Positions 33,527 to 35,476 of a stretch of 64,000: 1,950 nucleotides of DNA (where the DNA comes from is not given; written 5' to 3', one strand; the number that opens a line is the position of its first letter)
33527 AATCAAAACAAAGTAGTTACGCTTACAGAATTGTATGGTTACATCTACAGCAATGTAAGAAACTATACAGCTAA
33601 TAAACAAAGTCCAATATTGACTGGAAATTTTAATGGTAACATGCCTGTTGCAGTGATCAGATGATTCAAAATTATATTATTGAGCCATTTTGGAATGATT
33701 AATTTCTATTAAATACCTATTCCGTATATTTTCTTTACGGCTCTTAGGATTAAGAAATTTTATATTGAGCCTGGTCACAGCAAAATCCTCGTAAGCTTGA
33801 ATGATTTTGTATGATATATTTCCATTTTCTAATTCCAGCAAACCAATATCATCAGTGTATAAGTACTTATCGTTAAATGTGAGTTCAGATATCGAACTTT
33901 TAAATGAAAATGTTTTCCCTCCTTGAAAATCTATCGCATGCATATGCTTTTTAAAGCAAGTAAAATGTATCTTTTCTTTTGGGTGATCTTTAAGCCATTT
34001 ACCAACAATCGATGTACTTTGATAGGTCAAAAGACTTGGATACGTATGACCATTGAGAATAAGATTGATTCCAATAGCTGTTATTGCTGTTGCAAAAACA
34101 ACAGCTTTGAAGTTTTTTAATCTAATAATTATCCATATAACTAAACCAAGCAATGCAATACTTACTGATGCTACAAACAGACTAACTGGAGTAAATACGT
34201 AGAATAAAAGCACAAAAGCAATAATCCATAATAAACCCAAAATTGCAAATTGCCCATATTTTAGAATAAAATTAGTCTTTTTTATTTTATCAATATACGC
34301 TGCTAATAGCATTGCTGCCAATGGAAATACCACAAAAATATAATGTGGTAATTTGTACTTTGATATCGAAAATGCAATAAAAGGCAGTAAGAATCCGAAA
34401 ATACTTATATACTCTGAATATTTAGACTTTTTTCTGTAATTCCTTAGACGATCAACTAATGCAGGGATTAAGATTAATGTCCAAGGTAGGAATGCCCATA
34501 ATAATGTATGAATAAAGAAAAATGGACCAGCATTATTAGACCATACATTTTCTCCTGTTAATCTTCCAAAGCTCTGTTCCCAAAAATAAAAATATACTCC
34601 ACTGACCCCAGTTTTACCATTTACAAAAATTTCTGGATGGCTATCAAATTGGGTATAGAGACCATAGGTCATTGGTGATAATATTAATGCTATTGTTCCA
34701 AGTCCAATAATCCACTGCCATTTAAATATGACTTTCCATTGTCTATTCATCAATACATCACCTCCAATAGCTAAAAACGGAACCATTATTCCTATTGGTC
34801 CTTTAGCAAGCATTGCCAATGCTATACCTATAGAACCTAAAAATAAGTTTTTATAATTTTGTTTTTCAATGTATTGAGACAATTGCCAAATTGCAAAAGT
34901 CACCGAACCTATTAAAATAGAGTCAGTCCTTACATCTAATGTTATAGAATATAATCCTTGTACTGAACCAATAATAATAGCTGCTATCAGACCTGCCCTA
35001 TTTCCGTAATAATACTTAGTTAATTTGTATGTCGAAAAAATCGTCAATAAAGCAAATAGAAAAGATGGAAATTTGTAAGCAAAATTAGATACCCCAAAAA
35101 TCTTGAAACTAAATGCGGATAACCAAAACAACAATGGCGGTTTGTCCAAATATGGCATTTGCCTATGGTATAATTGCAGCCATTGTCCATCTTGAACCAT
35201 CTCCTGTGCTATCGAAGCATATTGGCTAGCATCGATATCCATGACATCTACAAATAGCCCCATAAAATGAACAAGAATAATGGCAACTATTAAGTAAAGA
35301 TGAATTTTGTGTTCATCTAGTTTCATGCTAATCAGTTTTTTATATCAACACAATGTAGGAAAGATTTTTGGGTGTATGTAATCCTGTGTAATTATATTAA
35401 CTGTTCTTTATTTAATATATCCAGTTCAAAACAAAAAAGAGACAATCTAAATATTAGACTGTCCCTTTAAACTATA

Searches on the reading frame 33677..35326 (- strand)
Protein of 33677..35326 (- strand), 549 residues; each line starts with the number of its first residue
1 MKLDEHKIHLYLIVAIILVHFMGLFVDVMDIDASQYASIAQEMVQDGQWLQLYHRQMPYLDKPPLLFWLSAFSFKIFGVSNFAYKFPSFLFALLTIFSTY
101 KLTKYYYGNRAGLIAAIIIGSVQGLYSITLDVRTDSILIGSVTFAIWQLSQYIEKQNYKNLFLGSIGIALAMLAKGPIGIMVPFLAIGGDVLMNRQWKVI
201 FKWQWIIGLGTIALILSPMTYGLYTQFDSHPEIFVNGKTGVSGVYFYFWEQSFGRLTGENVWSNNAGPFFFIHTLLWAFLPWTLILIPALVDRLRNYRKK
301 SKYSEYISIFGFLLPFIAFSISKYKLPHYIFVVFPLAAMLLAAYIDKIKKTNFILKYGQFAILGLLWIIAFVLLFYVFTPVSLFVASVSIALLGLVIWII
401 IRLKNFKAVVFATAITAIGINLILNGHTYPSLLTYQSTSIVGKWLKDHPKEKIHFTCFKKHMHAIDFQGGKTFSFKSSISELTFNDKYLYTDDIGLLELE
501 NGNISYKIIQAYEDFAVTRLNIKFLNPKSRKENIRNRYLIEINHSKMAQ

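Call 26: search_protein_families(library=pfam, proteins=[window:33677-35326:-], max_evalue=0.001)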
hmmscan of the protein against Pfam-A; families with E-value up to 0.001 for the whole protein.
window:33677-35326:- (549 aa): 1 family
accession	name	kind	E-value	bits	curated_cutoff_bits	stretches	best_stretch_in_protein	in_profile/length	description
PF13231.12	PMT_2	-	2.5e-23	83.5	26.1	1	61-216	1-153/160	Dolichyl-phosphate-mannose-protein mannosyltransferase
